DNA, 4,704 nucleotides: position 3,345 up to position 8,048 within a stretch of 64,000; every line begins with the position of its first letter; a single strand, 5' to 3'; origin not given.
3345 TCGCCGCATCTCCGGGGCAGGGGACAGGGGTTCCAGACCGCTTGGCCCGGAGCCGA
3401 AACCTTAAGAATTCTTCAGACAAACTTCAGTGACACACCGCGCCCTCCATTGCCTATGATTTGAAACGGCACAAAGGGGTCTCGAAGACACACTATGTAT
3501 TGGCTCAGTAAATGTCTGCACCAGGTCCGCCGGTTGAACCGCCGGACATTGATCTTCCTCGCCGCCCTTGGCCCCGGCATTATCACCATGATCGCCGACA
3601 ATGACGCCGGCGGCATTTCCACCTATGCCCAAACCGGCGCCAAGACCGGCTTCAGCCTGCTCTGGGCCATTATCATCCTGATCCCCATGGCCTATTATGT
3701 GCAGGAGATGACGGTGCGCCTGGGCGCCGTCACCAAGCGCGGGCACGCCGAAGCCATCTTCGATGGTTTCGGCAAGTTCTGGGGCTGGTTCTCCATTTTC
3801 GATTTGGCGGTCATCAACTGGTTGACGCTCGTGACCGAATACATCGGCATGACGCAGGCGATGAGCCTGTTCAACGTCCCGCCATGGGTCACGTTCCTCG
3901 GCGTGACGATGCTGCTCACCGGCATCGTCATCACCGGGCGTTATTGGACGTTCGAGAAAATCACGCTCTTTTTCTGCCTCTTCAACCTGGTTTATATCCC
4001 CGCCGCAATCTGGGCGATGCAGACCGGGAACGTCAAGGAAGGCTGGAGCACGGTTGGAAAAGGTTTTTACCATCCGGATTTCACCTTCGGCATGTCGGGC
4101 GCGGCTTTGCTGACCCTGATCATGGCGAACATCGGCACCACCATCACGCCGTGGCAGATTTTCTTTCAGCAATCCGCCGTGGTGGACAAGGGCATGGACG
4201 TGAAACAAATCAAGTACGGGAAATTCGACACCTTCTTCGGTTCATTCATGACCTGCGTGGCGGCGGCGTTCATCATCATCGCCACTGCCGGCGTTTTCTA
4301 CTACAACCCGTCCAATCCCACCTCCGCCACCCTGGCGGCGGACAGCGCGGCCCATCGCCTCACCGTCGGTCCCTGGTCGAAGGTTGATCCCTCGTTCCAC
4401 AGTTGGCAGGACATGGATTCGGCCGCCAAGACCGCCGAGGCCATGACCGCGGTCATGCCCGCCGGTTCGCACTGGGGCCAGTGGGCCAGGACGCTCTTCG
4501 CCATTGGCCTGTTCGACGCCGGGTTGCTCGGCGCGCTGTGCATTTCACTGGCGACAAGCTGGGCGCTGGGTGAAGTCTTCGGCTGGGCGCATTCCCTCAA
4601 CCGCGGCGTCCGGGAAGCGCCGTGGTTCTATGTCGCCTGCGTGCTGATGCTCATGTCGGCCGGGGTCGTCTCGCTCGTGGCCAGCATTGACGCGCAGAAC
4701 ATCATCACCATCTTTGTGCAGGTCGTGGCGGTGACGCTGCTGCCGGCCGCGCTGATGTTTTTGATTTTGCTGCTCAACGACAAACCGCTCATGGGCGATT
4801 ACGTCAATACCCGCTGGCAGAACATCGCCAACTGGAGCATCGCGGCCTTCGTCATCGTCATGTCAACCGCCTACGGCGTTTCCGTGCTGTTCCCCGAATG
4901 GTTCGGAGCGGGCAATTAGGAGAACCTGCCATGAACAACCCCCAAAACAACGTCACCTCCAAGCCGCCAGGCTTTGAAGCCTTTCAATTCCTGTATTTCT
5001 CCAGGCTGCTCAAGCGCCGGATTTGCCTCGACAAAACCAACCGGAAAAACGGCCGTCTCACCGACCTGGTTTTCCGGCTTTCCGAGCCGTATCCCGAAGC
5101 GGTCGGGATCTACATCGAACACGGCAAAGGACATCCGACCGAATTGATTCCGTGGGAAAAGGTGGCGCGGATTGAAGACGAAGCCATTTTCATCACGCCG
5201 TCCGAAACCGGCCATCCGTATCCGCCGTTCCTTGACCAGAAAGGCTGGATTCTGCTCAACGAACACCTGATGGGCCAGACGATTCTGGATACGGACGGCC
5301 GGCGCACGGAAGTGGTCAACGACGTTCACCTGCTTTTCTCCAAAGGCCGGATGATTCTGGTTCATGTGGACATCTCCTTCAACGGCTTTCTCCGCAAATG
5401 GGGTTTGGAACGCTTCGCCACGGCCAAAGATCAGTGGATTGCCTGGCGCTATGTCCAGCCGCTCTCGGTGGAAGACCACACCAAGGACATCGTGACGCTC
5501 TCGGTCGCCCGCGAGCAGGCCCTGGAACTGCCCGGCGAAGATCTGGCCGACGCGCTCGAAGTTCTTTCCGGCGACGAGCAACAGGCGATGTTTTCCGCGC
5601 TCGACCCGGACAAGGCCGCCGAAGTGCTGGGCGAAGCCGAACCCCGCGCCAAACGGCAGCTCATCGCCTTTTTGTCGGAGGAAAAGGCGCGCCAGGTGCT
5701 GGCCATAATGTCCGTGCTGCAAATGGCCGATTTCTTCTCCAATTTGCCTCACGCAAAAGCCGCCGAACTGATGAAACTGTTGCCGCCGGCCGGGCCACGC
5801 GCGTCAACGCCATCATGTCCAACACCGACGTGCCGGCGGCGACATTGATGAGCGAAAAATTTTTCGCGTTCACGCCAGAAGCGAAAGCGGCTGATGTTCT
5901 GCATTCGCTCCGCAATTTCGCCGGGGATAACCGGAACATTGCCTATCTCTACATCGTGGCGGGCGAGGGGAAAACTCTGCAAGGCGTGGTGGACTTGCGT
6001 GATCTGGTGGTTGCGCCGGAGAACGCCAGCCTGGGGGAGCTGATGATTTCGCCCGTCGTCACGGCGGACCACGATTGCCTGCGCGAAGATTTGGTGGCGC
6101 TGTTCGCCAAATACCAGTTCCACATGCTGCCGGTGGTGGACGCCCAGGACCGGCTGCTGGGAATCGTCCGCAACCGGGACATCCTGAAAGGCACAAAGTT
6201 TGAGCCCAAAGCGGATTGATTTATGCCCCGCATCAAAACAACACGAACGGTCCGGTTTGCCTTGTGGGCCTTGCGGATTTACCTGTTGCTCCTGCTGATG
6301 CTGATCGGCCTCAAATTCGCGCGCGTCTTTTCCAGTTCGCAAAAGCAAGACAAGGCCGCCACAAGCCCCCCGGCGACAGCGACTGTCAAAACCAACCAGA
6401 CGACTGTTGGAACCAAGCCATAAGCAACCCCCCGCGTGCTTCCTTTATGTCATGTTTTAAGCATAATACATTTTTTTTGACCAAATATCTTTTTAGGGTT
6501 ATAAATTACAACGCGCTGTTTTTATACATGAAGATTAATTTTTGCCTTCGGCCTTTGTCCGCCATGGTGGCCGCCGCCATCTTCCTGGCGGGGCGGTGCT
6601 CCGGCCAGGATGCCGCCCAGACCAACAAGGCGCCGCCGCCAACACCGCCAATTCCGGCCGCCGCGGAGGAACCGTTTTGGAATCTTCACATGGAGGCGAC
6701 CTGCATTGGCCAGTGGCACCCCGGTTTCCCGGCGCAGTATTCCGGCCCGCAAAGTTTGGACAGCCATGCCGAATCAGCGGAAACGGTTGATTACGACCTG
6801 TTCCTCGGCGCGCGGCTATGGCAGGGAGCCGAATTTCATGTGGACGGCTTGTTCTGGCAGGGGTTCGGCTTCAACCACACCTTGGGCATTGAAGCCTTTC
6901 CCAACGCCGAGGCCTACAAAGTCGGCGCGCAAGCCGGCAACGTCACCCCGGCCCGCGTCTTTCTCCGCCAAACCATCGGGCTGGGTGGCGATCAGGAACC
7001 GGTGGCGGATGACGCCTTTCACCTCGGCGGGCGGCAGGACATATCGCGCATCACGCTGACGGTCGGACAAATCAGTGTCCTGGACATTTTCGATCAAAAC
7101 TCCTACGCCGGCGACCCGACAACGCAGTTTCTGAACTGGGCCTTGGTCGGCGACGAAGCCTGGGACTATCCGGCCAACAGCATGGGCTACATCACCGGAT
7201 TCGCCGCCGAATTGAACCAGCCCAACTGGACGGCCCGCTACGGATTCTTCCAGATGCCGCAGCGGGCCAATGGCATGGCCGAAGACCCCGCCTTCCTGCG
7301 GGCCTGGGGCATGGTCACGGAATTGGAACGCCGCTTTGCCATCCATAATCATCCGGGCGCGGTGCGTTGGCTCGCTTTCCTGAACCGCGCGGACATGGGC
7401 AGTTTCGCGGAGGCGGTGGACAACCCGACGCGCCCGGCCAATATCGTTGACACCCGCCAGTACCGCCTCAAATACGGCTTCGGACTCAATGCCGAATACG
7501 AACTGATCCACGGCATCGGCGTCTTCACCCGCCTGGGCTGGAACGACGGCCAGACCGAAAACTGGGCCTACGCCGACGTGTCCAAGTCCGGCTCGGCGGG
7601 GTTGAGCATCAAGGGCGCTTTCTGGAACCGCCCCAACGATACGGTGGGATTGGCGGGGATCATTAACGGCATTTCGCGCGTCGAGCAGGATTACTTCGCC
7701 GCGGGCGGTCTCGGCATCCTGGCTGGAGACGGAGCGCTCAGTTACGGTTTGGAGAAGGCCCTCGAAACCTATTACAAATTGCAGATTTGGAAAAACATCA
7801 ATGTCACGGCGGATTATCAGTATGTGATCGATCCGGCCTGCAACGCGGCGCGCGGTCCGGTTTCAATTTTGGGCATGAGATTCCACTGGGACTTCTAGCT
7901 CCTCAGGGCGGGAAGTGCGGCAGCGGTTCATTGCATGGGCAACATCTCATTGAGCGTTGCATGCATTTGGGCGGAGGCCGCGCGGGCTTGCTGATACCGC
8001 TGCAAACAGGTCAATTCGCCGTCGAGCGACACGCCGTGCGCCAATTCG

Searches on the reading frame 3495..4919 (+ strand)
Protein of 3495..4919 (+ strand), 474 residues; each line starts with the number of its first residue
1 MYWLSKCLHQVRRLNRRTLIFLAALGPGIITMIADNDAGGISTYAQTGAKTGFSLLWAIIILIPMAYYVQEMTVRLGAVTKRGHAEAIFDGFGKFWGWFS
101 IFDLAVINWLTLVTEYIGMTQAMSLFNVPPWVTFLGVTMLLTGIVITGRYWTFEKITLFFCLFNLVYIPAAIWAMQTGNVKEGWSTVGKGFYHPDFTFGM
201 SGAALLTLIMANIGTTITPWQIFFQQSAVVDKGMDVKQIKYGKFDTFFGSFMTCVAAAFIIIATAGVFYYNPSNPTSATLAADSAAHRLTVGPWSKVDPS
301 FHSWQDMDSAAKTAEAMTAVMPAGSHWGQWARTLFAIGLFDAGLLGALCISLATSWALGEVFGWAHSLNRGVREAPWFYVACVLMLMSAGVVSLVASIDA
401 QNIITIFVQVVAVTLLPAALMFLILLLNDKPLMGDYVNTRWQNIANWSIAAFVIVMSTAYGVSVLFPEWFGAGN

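Call 64: search_protein_families(library=pfam, proteins=[window:3495-4919:+], max_evalue=0.0001)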
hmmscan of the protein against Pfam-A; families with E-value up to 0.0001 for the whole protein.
window:3495-4919:+ (474 aa): 1 family
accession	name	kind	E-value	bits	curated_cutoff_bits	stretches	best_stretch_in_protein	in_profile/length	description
PF01566.24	Nramp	-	5.6e-66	223.4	29.8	1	41-439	1-356/357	Natural resistance-associated macrophage protein-like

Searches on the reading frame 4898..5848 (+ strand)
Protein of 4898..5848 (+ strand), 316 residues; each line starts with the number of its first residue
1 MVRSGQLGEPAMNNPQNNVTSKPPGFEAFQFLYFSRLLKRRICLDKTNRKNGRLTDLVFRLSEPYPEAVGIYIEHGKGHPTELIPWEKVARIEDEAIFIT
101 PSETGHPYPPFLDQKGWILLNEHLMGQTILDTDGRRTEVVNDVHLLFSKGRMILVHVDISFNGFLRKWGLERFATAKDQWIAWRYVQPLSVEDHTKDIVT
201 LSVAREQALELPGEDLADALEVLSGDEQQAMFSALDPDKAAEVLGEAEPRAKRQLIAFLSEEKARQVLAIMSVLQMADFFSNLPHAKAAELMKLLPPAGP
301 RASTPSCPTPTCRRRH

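Call 64: search_protein_families(library=pfam, proteins=[window:4898-5848:+], max_evalue=0.0001)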
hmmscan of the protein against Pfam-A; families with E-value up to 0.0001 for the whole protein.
window:4898-5848:+ (316 aa): 2 families
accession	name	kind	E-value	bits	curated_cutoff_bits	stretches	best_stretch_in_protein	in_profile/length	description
PF03448.22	MgtE_N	-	7.4e-16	59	25.9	1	214-298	4-88/102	MgtE intracellular N domain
PF05239.21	PRC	-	5.1e-05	23.6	21.2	0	33-103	5-75/78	PRC-barrel domain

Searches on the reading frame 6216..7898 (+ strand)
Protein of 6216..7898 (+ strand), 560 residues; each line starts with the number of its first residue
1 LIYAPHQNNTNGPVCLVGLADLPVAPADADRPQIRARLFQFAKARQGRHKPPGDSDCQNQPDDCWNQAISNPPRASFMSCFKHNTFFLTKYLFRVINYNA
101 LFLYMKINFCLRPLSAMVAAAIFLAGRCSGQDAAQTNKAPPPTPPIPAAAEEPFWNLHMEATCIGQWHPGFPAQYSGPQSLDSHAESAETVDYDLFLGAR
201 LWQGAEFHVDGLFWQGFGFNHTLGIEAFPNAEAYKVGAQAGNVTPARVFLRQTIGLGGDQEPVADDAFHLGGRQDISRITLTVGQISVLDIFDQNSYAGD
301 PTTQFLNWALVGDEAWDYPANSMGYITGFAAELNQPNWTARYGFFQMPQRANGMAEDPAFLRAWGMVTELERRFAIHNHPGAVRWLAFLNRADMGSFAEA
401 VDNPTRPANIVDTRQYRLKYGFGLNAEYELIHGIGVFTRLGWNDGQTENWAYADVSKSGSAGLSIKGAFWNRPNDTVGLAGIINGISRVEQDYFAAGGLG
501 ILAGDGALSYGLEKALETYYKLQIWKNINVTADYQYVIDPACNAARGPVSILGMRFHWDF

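Call 64: search_protein_families(library=pfam, proteins=[window:6216-7898:+], max_evalue=0.0001)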
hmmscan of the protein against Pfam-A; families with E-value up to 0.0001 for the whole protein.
window:6216-7898:+ (560 aa): 1 family
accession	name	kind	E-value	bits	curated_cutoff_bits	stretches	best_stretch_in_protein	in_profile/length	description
PF04966.18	OprB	-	2.2e-41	142.9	22.9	1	187-560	10-372/372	Carbohydrate-selective porin, OprB family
